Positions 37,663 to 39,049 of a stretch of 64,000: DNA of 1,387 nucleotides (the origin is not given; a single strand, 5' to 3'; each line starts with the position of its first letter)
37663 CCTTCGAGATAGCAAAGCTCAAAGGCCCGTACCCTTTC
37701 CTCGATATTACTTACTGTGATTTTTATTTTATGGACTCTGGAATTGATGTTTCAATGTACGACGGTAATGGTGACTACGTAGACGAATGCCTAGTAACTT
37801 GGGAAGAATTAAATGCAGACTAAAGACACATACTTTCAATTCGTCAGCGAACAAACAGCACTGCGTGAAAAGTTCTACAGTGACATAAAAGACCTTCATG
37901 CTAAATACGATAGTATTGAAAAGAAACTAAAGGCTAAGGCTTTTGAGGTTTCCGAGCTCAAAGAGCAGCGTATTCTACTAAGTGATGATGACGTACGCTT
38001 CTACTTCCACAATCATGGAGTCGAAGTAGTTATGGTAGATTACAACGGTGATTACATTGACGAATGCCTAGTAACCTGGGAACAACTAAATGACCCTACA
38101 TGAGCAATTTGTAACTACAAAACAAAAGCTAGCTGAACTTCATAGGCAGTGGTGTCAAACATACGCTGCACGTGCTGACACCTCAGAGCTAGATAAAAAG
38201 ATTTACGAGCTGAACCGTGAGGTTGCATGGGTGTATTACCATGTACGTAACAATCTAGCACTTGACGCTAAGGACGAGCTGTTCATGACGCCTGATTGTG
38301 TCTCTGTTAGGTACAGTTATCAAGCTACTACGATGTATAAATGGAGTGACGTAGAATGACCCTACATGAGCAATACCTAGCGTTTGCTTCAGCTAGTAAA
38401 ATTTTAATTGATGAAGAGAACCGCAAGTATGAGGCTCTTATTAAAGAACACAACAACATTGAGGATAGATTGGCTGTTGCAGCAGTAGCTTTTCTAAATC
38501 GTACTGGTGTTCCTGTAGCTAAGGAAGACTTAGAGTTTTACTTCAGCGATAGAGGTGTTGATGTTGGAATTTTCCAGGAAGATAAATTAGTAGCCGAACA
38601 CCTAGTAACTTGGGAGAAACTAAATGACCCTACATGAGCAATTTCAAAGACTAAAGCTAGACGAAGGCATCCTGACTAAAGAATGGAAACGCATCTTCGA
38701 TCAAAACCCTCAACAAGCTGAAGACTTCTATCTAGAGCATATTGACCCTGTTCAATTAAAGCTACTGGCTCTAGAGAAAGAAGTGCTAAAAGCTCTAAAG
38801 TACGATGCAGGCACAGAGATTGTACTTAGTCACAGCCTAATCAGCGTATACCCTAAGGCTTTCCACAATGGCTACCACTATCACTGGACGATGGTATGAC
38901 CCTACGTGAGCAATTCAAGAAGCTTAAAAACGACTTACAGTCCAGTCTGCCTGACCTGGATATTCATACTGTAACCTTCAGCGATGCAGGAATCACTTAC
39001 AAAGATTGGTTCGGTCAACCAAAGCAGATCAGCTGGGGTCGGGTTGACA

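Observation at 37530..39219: Six-member tandem array of diverged paralogous small ORFs with conserved start/stop junctions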

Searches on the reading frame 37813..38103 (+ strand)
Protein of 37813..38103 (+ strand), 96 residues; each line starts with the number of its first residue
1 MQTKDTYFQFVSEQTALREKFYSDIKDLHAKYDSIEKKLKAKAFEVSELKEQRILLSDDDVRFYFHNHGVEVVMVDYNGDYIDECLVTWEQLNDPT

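Call 8: search_protein_families(library=phrogs, proteins=[window:37813-38103:+], max_evalue=0.1)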
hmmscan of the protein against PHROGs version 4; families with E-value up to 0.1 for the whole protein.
window:37813-38103:+ (96 aa): 0 families

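Call 9: search_protein_families(library=pfam, proteins=[window:37813-38103:+], max_evalue=0.1)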
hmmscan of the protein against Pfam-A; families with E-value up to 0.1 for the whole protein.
window:37813-38103:+ (96 aa): 6 families
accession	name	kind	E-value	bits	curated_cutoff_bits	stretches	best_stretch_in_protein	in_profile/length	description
PF10799.13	YliH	-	0.0089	16.3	20.4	1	8-88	33-110/126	Biofilm formation protein (YliH/bssR)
PF04977.20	DivIC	-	0.038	14.2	28.9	1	22-60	16-55/80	Septum formation initiator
PF14643.11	DUF4455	-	0.049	12.7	30.4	1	16-85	3-72/469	Domain of unknown function (DUF4455)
PF03540.19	TAF10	-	0.057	14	28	1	18-77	44-101/102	Transcription initiation factor TFIID 23-30kDa subunit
PF24423.1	OVT1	-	0.062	14.1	30.9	1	4-53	31-80/100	Major antigen, helical domain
PF21837.1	DUF6896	-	0.07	13.7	27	1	9-83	7-67/128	Domain of unknown function (DUF6896)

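Call 16: find_homologous_proteins(query=A1, max_evalue=0.01)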
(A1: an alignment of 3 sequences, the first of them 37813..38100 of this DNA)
Query A1 (3 sequences) (96 aa, profile of the alignment): 4 proteins with E <= 0.01 among 130 candidates.
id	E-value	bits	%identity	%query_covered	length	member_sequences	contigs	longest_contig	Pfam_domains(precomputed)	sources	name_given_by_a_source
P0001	1.1e-43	165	100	100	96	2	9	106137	-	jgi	-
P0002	3.3e-41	157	48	72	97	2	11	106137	-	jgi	-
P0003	6.8e-37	144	86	99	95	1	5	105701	-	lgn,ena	-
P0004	7.7e-36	140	31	100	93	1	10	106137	-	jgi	-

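Call 18: find_encoding_contigs(protein=P0003, flank=10000, max_places=6)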
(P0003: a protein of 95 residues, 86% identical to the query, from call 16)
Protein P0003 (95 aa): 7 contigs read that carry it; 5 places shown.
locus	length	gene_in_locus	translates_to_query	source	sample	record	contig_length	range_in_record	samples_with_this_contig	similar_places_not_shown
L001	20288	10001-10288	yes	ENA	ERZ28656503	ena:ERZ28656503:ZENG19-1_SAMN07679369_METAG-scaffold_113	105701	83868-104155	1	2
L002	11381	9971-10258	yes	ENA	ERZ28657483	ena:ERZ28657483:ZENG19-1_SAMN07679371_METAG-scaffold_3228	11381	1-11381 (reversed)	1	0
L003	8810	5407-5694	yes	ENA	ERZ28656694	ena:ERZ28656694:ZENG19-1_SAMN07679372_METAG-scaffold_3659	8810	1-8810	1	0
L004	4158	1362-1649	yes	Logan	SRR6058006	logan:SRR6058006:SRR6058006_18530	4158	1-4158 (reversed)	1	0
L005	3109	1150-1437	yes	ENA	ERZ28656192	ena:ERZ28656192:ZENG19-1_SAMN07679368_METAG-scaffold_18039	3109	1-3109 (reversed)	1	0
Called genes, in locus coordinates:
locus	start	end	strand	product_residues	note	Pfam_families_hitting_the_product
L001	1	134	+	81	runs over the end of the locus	-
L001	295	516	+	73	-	-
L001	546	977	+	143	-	PF07486:Hydrolase_2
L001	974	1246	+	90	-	-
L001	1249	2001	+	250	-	PF00149:Metallophos, PF12850:Metallophos_2 (weak)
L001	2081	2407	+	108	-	PF00383:dCMP_cyt_deam_1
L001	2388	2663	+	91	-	-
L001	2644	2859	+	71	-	-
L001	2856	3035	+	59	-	-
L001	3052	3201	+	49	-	-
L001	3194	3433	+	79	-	-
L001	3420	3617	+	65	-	-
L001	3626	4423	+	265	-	PF02511:Thy1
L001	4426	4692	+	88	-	-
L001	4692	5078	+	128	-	-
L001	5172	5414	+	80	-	-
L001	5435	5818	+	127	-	-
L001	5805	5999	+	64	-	-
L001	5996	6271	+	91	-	-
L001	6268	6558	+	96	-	-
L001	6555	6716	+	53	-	-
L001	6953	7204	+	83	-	-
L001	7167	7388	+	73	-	-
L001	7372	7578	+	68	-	-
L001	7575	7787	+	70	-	-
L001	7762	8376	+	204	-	PF00472:RF-1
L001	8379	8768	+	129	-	-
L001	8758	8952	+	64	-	-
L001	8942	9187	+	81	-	-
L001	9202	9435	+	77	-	-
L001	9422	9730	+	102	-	-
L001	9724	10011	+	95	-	-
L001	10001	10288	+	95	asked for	-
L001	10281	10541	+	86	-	-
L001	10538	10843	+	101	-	-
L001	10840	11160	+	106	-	-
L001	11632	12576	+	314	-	-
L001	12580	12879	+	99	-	-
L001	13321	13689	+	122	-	-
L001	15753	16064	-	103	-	-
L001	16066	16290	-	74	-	-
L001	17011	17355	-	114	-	-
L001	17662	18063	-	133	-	PF26822:Phage_T5_A2 (faint)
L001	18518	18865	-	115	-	PF10263:SprT-like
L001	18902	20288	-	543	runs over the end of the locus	-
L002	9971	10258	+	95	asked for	-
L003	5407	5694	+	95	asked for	-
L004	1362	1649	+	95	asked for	-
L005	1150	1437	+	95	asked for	-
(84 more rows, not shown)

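Call 19: find_encoding_contigs(protein=P0001, flank=10000, max_places=10)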
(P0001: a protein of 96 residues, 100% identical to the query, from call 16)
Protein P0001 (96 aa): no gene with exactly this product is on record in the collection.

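Call 25: find_related_loci(query=A3, collection=viral_contigs, flank=6000)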
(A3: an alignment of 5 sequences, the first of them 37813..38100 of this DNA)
Query A3 (96 aa) in viral_contigs; peptide patterns used: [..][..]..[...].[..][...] (x = any residue, [..] = any of these).
72 stretches matched a pattern, but none encodes a relative of the query by tblastn (E <= 1e-3).

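Call 37: search_dna_similar(query=window:37813-38100:+, collection=phages, mode=protein, max_evalue=1, max_rows=10)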
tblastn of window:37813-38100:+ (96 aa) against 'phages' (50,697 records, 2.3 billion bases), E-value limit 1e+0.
No match.

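Call 39: predict_structure(alignment_id=A4)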
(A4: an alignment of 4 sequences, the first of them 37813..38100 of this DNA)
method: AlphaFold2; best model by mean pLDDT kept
length: 96 residues; sequences in the alignment: 4
mean_pLDDT: 83.1   pTM: 0.61
mean pLDDT of the five models: 83.1, 82.0, 81.4, 80.9, 80.8
residues with pLDDT >= 90: 35; 70-90: 44; 50-70: 16; < 50: 1
segments of 3 or more residues with pLDDT < 50: none
pLDDT, mean of each block of 10 residues (from residue 1): 86 96 95 88 76 57 89 80 86 75
secondary structure, 60 per line:
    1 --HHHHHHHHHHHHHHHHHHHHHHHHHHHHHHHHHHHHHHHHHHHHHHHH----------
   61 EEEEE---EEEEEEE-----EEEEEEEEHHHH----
elements in order: H3-50 E61-65 E69-75 E81-88 H89-92

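Call 40: search_protein_representatives(alignment_id=A4)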
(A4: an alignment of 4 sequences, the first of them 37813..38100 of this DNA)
Query: 4 sequences, 96 profile positions. Proteins with E-value up to 0.001 (for the whole library): 8; up to 1e-10: 4; up to 1e-30: 3. The best 8 are listed.
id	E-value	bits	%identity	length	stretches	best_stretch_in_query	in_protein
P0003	1.3e-43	163.5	-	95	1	1-95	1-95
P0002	5.5e-40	151.9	-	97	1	2-95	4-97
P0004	5.2e-34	132.7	-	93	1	1-96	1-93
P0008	2.4e-15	72.9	-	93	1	3-93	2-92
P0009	2.1e-09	53.8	-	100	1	3-94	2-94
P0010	9.5e-05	38.9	-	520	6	10-75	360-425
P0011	1.5e-04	38.2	-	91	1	3-93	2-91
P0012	1.9e-04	38.0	-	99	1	1-95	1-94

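Call 43: find_encoding_contigs(protein=P0008, flank=10000, max_places=3)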
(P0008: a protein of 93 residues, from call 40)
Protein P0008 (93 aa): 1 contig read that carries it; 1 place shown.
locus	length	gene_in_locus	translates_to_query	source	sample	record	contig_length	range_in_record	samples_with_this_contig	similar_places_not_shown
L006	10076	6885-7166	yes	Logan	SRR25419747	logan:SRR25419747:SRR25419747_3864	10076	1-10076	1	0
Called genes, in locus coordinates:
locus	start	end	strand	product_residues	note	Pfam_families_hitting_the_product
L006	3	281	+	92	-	?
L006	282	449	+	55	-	-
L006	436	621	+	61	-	-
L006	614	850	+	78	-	-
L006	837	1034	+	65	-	-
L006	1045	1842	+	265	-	PF02511:Thy1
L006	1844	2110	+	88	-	-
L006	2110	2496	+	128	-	-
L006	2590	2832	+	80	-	-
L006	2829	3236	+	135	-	-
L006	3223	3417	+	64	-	-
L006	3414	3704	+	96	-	-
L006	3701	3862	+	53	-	-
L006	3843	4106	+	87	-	-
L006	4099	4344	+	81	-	-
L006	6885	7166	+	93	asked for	-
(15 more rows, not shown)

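Call 44: find_encoding_contigs(protein=P0009, flank=10000, max_places=3)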
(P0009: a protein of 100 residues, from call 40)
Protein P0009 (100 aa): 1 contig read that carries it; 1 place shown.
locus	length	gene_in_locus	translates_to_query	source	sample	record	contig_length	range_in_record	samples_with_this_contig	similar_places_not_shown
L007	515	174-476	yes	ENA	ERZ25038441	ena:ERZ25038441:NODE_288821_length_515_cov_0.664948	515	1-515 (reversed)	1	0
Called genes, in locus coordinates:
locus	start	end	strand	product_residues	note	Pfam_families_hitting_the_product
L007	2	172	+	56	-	?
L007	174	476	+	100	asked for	-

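Call 46: find_encoding_contigs(protein=P0011, flank=10000, max_places=3)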
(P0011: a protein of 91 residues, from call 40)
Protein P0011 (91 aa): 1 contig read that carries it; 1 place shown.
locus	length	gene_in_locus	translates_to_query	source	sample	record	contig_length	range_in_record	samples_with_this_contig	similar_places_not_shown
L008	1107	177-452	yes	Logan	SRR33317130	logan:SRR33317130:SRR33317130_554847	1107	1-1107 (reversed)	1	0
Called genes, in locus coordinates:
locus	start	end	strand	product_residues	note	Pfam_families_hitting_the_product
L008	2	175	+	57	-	?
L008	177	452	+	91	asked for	-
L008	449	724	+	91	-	-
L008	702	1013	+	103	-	-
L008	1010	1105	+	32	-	?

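Call 47: find_encoding_contigs(protein=P0012, flank=10000, max_places=3)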
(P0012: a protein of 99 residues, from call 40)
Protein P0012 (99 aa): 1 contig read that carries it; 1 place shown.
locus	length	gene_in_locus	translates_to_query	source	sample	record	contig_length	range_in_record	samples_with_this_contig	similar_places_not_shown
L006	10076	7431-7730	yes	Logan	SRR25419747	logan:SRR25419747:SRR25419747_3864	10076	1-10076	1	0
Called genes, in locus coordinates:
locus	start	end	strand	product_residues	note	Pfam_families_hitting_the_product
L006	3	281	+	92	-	?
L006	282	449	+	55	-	-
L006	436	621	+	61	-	-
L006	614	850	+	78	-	-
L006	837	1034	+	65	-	-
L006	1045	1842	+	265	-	PF02511:Thy1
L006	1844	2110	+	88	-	-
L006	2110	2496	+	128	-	-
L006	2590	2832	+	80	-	-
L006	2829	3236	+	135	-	-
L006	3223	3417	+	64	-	-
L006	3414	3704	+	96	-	-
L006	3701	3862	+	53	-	-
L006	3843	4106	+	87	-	-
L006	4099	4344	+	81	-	-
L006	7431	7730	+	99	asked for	-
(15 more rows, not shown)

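Call 66: search_protein_families(library=ncbifam, proteins=[window:37813-38103:+], max_evalue=0.1)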
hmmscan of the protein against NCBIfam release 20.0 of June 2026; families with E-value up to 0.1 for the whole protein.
window:37813-38103:+ (96 aa): 1 family
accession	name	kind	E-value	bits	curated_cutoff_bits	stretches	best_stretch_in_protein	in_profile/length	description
NF008959.0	PRK12302.1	equivalog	0.0087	16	191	1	9-88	34-110/127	biofilm formation regulator BssR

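Call 67: search_solved_structures(query=A7, max_evalue=1)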
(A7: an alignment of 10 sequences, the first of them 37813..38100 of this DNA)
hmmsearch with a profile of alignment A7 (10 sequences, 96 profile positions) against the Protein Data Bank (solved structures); distinct sequences matched with E-value up to 1: 0.

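Call 72: find_related_loci(query=A3, collection=metagenome_contigs, flank=4000)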
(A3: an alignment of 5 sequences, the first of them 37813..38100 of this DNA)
Query A3 (96 aa) in metagenome_contigs; peptide patterns used: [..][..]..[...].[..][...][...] (x = any residue, [..] = any of these).
168 stretches matched a pattern, but none encodes a relative of the query by tblastn (E <= 1e-3).

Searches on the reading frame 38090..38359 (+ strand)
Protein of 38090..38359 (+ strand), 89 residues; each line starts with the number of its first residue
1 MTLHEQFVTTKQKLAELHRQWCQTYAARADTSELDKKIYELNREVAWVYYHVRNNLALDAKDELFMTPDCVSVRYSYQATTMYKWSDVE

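Call 8: search_protein_families(library=phrogs, proteins=[window:38090-38359:+], max_evalue=0.1)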
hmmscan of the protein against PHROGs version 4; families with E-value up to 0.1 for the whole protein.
window:38090-38359:+ (89 aa): 1 family
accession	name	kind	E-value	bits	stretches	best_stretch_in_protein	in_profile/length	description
phrog_2937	-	unknown function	0.023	15.1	1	17-80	89-152/244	-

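Call 9: search_protein_families(library=pfam, proteins=[window:38090-38359:+], max_evalue=0.1)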
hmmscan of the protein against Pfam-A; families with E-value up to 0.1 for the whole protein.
window:38090-38359:+ (89 aa): 0 families

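Call 66: search_protein_families(library=ncbifam, proteins=[window:38090-38359:+], max_evalue=0.1)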
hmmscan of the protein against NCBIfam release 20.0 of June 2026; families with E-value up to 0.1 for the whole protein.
window:38090-38359:+ (89 aa): 0 families

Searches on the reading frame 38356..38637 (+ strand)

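Call 8: search_protein_families(library=phrogs, proteins=[window:38356-38637:+], max_evalue=0.1)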
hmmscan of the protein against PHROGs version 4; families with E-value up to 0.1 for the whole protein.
window:38356-38637:+ (93 aa): 1 family
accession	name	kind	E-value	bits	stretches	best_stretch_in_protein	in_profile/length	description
phrog_23901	-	unknown function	0.0026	19.5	1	5-69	22-82/123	-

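Call 9: search_protein_families(library=pfam, proteins=[window:38356-38637:+], max_evalue=0.1)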
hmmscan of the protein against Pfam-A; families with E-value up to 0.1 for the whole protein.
window:38356-38637:+ (93 aa): 0 families

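Call 66: search_protein_families(library=ncbifam, proteins=[window:38356-38637:+], max_evalue=0.1)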
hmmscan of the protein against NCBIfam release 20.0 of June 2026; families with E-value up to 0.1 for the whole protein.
window:38356-38637:+ (93 aa): 2 families
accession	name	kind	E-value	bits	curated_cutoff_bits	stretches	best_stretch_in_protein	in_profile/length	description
NF005572.0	PRK07251.1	equivalog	0.087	11.5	537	1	17-84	56-123/438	FAD-containing oxidoreductase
NF053562.1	Rkd3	equivalog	0.091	12.8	90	0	33-70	14-51/56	arcadin-3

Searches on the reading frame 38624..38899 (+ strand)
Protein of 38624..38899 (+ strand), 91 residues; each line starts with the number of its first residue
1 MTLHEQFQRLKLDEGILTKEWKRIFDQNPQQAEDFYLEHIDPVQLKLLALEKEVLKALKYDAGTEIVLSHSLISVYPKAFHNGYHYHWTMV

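Call 8: search_protein_families(library=phrogs, proteins=[window:38624-38899:+], max_evalue=0.1)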
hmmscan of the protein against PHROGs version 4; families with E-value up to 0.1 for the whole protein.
window:38624-38899:+ (91 aa): 0 families

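Call 9: search_protein_families(library=pfam, proteins=[window:38624-38899:+], max_evalue=0.1)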
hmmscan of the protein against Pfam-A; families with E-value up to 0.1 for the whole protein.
window:38624-38899:+ (91 aa): 1 family
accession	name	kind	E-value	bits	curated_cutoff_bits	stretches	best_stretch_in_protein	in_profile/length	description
PF20105.4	DUF6495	-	0.0082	16.6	25.2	0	2-34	13-45/156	Family of unknown function (DUF6495)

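Call 66: search_protein_families(library=ncbifam, proteins=[window:38624-38899:+], max_evalue=0.1)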
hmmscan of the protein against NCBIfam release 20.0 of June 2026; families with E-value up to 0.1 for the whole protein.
window:38624-38899:+ (91 aa): 0 families
